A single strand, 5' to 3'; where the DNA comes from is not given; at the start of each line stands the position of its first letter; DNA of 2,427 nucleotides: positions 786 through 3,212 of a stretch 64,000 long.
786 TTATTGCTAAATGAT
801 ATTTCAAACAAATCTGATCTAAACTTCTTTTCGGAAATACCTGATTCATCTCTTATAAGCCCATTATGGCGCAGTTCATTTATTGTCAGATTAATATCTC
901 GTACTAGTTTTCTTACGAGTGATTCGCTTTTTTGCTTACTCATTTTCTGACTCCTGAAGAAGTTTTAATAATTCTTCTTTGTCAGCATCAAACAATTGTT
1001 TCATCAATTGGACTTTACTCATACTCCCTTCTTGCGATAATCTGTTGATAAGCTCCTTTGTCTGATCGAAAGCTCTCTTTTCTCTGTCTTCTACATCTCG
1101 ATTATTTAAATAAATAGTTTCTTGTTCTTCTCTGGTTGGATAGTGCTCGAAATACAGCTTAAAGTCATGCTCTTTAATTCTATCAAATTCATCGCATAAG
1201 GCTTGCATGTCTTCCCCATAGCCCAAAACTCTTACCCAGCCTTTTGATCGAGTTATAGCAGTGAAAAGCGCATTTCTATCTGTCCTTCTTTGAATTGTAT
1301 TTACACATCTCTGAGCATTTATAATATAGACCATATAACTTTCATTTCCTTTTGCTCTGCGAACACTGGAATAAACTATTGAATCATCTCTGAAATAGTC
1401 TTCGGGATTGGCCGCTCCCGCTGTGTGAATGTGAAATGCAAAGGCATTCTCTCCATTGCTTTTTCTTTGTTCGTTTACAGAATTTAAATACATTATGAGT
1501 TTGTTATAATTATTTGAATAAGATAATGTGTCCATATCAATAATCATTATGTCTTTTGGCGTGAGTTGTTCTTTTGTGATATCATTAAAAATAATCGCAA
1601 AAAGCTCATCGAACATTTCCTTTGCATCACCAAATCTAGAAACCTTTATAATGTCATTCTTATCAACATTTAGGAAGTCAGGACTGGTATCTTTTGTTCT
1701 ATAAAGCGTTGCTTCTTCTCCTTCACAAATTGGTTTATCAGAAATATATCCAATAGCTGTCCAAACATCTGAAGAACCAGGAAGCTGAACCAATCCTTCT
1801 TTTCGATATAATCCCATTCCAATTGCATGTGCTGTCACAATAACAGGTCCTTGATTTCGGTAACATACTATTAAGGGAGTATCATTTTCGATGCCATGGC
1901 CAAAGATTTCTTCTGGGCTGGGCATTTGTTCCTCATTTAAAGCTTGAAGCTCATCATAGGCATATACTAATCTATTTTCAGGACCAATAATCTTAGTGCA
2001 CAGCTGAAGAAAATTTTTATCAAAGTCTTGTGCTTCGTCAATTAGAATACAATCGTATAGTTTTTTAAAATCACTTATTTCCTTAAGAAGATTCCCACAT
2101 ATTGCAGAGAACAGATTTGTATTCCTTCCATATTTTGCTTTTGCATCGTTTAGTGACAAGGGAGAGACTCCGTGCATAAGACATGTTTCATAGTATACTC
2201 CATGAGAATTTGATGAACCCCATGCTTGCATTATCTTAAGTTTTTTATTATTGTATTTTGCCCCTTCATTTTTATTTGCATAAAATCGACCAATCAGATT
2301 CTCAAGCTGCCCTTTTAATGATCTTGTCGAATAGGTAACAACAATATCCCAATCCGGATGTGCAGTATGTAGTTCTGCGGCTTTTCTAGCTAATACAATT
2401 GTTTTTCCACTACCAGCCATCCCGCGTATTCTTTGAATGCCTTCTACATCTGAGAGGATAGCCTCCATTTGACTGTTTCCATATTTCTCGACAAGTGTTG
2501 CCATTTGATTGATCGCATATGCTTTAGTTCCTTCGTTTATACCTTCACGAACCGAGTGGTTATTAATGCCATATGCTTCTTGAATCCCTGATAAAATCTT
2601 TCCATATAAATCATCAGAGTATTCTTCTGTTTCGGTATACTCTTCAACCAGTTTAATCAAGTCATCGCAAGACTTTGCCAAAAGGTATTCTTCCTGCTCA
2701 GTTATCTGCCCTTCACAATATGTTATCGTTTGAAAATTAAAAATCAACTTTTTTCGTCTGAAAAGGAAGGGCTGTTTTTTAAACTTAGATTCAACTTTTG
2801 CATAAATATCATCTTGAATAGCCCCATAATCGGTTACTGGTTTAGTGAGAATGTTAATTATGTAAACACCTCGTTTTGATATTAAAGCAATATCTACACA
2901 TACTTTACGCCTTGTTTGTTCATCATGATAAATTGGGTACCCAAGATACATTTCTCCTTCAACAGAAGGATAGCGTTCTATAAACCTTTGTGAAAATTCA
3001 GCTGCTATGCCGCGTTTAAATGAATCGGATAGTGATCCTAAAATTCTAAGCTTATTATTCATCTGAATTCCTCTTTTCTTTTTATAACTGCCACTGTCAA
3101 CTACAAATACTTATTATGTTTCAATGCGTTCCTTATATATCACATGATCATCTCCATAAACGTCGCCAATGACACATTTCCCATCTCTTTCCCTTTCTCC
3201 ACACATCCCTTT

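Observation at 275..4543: Three-gene NTPase/nuclease cassette in an AT-rich island: candidate anti-phage defence operon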

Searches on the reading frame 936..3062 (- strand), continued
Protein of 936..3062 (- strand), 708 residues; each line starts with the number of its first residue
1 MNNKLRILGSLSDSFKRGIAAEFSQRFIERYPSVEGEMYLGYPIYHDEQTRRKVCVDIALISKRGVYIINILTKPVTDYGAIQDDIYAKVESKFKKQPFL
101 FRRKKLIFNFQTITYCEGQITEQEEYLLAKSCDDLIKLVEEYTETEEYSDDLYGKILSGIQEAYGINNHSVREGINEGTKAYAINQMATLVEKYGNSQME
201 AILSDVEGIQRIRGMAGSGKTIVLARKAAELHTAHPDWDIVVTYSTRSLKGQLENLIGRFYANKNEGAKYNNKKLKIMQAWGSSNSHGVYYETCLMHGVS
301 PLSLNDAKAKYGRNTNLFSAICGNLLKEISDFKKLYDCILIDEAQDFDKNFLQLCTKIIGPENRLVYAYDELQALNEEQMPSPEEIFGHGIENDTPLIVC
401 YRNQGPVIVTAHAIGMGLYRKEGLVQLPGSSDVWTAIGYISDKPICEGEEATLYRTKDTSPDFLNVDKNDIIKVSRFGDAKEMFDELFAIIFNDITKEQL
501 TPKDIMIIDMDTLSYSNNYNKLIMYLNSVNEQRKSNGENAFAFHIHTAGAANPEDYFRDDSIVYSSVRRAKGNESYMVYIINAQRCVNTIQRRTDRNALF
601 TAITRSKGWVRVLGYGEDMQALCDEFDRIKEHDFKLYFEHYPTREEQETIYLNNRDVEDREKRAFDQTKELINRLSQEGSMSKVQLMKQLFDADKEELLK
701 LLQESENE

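Call 59: get_annotated_region(hit=H2, flank=4000)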
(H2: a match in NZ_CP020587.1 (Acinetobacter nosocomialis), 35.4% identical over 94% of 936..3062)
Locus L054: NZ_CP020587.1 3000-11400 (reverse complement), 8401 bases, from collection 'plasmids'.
description: Acinetobacter nosocomialis strain SSA3 plasmid pSSA3_1, complete sequence
organism: Acinetobacter nosocomialis (NCBI taxid 106654)
taxonomy: Bacteria; Pseudomonadota; Gammaproteobacteria; Moraxellales; Moraxellaceae; Acinetobacter; Acinetobacter nosocomialis
host: -; source: Homo sapiens,blood; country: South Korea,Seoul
typing (MOB-suite, as given by PLSDB): mobilizable; replicon rep_cluster_1364; relaxase MOBQ
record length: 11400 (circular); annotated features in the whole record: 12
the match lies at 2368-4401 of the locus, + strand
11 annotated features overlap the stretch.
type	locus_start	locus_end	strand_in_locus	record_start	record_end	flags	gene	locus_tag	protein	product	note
CDS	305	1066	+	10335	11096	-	-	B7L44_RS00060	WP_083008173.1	hypothetical protein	-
CDS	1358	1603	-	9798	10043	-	-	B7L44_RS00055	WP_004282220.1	hypothetical protein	-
CDS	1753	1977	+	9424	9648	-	-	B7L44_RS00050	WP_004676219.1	helix-turn-helix transcriptional regulator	-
CDS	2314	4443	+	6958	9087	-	-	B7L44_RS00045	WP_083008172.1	ATP-binding domain-containing protein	-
CDS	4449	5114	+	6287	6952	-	-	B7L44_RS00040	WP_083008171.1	DUF2290 domain-containing protein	-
CDS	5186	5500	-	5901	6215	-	-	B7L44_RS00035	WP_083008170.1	BrnA antitoxin family protein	-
CDS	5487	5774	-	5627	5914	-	-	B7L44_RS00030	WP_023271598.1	BrnT family toxin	-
CDS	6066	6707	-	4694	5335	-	-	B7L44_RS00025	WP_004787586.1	TetR/AcrR family transcriptional regulator C-terminal domain-containing protein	GO:0045892 - negative regulation of DNA-templated transcription [Evidence IEA]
predicted_resistance_gene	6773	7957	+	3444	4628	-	tet(39)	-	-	tetracycline efflux MFS transporter Tet(39)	predicted by amrfinderplus; class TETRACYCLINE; identity 100.0%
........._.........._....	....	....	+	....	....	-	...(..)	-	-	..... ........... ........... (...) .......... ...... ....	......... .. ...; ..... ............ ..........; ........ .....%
CDS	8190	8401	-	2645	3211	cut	-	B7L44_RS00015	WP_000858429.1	plasmid replication DNA-binding protein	-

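Call 67: list_cluster_members(proteins=[window:936-3062:-, window:275-943:-, window:3140-4528:-, window:11980-12756:+, window:8627-10348:+])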
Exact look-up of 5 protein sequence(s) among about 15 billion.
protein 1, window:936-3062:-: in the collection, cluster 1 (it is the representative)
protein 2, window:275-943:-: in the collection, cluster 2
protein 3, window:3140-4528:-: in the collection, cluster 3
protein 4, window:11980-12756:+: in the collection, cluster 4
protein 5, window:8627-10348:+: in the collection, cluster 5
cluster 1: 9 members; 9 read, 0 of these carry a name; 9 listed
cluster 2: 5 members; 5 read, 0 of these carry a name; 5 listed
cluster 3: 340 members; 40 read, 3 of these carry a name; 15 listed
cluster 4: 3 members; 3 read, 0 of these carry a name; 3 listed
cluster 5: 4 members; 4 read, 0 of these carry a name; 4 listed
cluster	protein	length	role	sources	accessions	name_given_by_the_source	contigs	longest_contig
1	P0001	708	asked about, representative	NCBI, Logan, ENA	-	-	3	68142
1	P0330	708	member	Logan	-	-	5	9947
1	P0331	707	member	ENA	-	-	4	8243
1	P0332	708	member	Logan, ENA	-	-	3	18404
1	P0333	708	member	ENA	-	-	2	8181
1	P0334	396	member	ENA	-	-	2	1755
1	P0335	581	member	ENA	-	-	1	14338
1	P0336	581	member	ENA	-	-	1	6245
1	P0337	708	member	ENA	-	-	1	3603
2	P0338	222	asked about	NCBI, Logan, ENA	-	-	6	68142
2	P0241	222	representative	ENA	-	-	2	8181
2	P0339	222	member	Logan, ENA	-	-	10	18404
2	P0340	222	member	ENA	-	-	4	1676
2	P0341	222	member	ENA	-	-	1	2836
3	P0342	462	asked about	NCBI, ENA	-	-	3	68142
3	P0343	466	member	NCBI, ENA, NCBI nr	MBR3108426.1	MAG: ATP-binding protein [Clostridia bacterium] | ATP-binding protein [Clostridia bacterium]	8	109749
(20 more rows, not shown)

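Call 68: find_encoding_contigs(protein=P0332, flank=8000, max_places=4)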
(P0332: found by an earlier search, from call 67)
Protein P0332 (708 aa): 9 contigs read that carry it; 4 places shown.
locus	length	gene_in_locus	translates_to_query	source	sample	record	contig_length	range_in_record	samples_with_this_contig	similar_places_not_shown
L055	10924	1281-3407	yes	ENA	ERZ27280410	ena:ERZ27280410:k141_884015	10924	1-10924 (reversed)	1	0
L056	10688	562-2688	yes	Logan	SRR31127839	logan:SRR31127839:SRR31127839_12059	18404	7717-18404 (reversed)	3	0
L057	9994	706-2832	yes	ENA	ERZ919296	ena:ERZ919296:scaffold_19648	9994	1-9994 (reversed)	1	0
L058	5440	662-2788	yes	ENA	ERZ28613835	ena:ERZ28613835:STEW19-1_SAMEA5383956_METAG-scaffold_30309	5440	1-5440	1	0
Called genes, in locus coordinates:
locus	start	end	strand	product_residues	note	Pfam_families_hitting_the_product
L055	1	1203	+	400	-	?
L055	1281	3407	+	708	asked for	PF13401:AAA_22 (faint), PF13538:UvrD_C_2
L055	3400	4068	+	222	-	PF10053:DUF2290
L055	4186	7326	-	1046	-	PF09565:RE_NgoFVII (weak), PF13091:PLDc_2, PF00270:DEAD, PF04851:ResIII, PF00271:Helicase_C, PF11907:DUF3427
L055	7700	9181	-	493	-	PF04326:SLFN_AlbA_2, PF13749:HATPase_c_4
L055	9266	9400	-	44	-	-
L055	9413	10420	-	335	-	-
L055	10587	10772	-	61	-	-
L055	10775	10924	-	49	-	?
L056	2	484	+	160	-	?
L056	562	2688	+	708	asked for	PF13401:AAA_22 (faint), PF13538:UvrD_C_2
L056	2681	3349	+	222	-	PF10053:DUF2290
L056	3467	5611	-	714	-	PF00270:DEAD (weak), PF04851:ResIII, PF18766:SWI2_SNF2 (faint), PF00271:Helicase_C, PF11907:DUF3427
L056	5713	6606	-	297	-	PF09565:RE_NgoFVII (weak), PF13091:PLDc_2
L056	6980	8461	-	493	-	PF04326:SLFN_AlbA_2, PF13749:HATPase_c_4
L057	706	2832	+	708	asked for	PF13401:AAA_22 (faint), PF13538:UvrD_C_2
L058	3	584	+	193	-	?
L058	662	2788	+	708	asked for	PF13401:AAA_22 (faint), PF13538:UvrD_C_2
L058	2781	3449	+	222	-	PF10053:DUF2290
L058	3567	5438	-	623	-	?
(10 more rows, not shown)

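Call 73: find_related_loci(query=A1, collection=viral_contigs, flank=8000)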
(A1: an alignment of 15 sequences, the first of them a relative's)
Query A1 (708 aa) in viral_contigs; peptide patterns used: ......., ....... (x = any residue, [..] = any of these).
69 stretches matched a pattern; 1 encode a relative of the query (tblastn E <= 1e-3); 1 distinct loci.
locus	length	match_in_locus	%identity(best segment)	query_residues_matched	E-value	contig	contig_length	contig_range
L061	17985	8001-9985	51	35-700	2e-149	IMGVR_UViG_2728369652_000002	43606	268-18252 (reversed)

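Call 76: find_encoding_contigs(protein=P0343, flank=7000, max_places=5)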
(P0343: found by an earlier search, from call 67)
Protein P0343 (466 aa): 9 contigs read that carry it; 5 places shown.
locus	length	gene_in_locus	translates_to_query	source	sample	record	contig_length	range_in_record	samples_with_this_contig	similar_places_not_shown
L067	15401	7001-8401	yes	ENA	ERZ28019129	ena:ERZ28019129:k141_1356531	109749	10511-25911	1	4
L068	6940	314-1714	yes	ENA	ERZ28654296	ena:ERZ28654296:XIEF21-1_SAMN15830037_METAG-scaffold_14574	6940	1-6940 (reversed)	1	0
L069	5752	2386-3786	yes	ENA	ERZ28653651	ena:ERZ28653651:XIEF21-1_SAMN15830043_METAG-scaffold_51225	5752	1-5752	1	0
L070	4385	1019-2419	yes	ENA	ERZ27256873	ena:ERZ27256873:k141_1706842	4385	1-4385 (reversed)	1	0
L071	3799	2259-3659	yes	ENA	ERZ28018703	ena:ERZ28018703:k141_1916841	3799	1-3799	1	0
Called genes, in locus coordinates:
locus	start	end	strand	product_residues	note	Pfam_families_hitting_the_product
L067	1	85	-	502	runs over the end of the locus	PF01970:TctA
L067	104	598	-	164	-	PF07331:TctB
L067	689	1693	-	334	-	PF03401:TctC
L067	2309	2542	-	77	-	PF00269:SASP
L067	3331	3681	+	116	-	PF14198:TnpV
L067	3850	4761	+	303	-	PF19481:DUF6017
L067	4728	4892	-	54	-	-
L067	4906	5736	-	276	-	PF10086:YhfC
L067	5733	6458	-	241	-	PF00376:MerR, PF13411:MerR_1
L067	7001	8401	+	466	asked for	PF01637:ATPase_2, PF13191:AAA_16 (weak), PF13173:AAA_14, PF03008:DUF234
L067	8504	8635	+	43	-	-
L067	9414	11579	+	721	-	PF17167:Glyco_hydro_94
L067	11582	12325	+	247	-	PF04131:NanE, PF00478:IMPDH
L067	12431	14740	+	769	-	PF02901:PFL-like, PF01228:Gly_radical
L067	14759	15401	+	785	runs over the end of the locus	PF01074:Glyco_hydro_38N, PF09261:Alpha-mann_mid, PF07748:Glyco_hydro_38C, PF17677:Glyco_hydro38C2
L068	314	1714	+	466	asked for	PF01637:ATPase_2, PF13191:AAA_16 (weak), PF13173:AAA_14, PF03008:DUF234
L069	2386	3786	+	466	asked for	PF01637:ATPase_2, PF13191:AAA_16 (weak), PF13173:AAA_14, PF03008:DUF234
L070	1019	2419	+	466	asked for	PF01637:ATPase_2, PF13191:AAA_16 (weak), PF13173:AAA_14, PF03008:DUF234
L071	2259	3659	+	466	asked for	PF01637:ATPase_2, PF13191:AAA_16 (weak), PF13173:AAA_14, PF03008:DUF234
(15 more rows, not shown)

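Call 80: search_protein_families(library=pfam, alignment_id=A5, max_evalue=0.001)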
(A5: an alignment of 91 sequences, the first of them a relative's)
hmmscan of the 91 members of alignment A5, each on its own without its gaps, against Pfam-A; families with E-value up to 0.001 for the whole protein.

A. member 1, L019:8519-9928:+ (470 aa): 2 families
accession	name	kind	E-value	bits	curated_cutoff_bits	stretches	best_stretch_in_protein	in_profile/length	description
PF18476.7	PIN_8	-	1.2e-44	153.4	26.1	1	16-263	1-222/227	PIN like domain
PF13638.12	PIN_4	-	0.00057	20.6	21.9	0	17-120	1-98/132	PIN domain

B. families by the number of members that match (of 91 scanned): 100 families (the first 25 are shown)
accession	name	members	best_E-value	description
PF18476.7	PIN_8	3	1.2e-44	PIN like domain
PF00005.33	ABC_tran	3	1.6e-33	ABC transporter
PF00589.27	Phage_integrase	3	4.1e-25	Phage integrase family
PF00482.28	T2SSF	3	4e-09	Type II secretion system (T2SS), protein F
PF20578.4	aBig_2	3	1e-05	Atrophied bacterial Ig domain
PF00145.23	DNA_methylase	2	2.1e-111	C-5 cytosine-specific DNA methylase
PF00437.27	T2SSE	2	7.1e-57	Type II/IV secretion system protein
PF00665.32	rve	2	7.6e-25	Integrase core domain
PF12643.12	MazG-like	2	8e-19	MazG-like family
PF13683.12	rve_3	2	1.8e-15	Integrase core domain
PF13408.12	Zn_ribbon_recom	2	8.9e-15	Recombinase zinc beta ribbon domain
PF07508.19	Recombinase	2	2.5e-14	Recombinase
PF13091.12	PLDc_2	2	4.2e-14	PLD-like domain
PF01527.26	HTH_Tnp_1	2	1.5e-10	Transposase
PF13518.12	HTH_28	2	5.7e-08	Helix-turn-helix domain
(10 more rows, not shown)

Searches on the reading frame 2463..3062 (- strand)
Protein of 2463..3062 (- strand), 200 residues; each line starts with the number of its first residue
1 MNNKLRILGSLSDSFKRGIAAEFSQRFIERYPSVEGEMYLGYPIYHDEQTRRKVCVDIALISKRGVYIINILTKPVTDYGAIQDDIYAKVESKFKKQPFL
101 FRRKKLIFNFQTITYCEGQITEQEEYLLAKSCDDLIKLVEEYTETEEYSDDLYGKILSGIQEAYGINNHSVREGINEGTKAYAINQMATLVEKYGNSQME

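Call 32: search_protein_families(library=pfam, proteins=[window:2463-3062:-], max_evalue=10)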
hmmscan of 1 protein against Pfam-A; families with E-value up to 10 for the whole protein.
seq(200 aa): 0 families

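Call 60: predict_structure(alignment_id=A4)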
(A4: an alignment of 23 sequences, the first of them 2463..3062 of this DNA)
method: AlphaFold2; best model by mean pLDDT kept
length: 200 residues; sequences in the alignment: 23
mean_pLDDT: 82.0   pTM: 0.76
mean pLDDT of the five models: 82.0, 81.9, 81.3, 79.9, 78.1
residues with pLDDT >= 90: 98; 70-90: 61; 50-70: 18; < 50: 23
segments of 3 or more residues with pLDDT < 50: 167-177, 192-200
pLDDT, mean of each block of 10 residues (from residue 1): 80 95 96 92 79 86 95 90 92 87 89 93 94 97 88 88 57 47 52 44
secondary structure, 60 per line:
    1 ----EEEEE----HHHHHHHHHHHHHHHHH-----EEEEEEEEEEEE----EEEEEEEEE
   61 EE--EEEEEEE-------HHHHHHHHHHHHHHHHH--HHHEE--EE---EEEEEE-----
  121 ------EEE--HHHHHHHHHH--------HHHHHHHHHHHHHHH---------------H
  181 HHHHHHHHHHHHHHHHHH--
elements in order: E5-9 H14-30 E36-47 E52-62 E65-71 H79-95 E110-115 E127-129 H132-141 H150-164 H180-198

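Call 62: fold_search(model_id=the predicted structure, library=pdb)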
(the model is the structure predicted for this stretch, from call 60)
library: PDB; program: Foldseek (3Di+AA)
matches with E <= 10: 590; with E <= 0.001: 0
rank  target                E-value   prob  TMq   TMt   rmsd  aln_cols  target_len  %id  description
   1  6p4w_B                4.4e-03  0.99  0.37  0.22   7.4       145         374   13  XPB helicase in a complex with truncated Bax1 from Sulfurisphaera tokodaii at 2.96 Angstrom resolution (released 2020-06-03)
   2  6p4w_D                8.9e-03  0.92  0.34  0.21   7.4       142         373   14  XPB helicase in a complex with truncated Bax1 from Sulfurisphaera tokodaii at 2.96 Angstrom resolution (released 2020-06-03)
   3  2p14                  1.1e-02  0.80  0.31  0.32  11.5       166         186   12  Crystal structure of small subunit (R.BspD6I2) of the heterodimeric restriction endonuclease R.BspD6I (released 2008-03-11)
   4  9nyy_B                1.2e-02  0.87  0.36  0.11   9.9       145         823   13  Nucleic acid bound human SLFN14, State 1 (released 2025-07-09)
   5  1xmx                  1.3e-02  0.60  0.29  0.17  11.8       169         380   14  Crystal structure of protein VC1899 from Vibrio cholerae (released 2004-11-16)
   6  1d02_B                1.9e-02  0.54  0.30  0.30  11.1       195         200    7  CRYSTAL STRUCTURE OF MUNI RESTRICTION ENDONUCLEASE IN COMPLEX WITH COGNATE DNA (released 2000-03-08)
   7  8q42_B                2.2e-02  0.75  0.31  0.16  11.5       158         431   11  Crystal structure of cA4-bound Can2 (E341A) in complex with oligo-A DNA (released 2023-11-22)
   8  2xi5_C                2.3e-02  0.47  0.26  0.28  19.5       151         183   12  N-terminal endonuclease domain of La Crosse virus L-protein (released 2010-10-06)
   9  8q44_B                2.7e-02  0.84  0.34  0.17  11.5       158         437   11  Crystal structure of cA4-bound Can2 (E364R) in complex with oligo-T DNA (released 2023-11-22)
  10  5lhc_A                2.8e-02  0.47  0.27  0.12  14.1       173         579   11  The structure of D456A mutant of Nt.BspD6I nicking endonuclease at 0.24 nm resolution . (released 2017-08-16)
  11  8q3z_A                3.2e-02  0.69  0.31  0.16  11.8       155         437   14  Crystal structure of cA4-bound Can2 from Thermoanaerobacter brockii (released 2023-11-22)
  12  9dou_A                3.2e-02  0.66  0.33  0.09  10.9       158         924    9  Taeniopygia guttata R2 retrotransposon (R2Tg) initiating target-primed reverse transcription (released 2025-05-21)
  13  9nl2_A                3.2e-02  0.54  0.30  0.08  12.0       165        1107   10  Structure of R2 retrotransposon protein from Platysternon megacephalum initiating target-primed reverse transcription (released 2025-06-18)
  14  6p4o_D                3.2e-02  0.38  0.27  0.14  10.5       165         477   10  Complex of XPB helicase with Bax1 endonuclease from Sulfurisphaera tokodaii at 3.15 Angstroms resolution (released 2020-06-03)
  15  9uie_B                3.4e-02  0.85  0.42  0.12   6.9       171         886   12  Electronic microscopy structure of human schlafen14-E211A dimer in complex with dsRNA (released 2025-08-06)
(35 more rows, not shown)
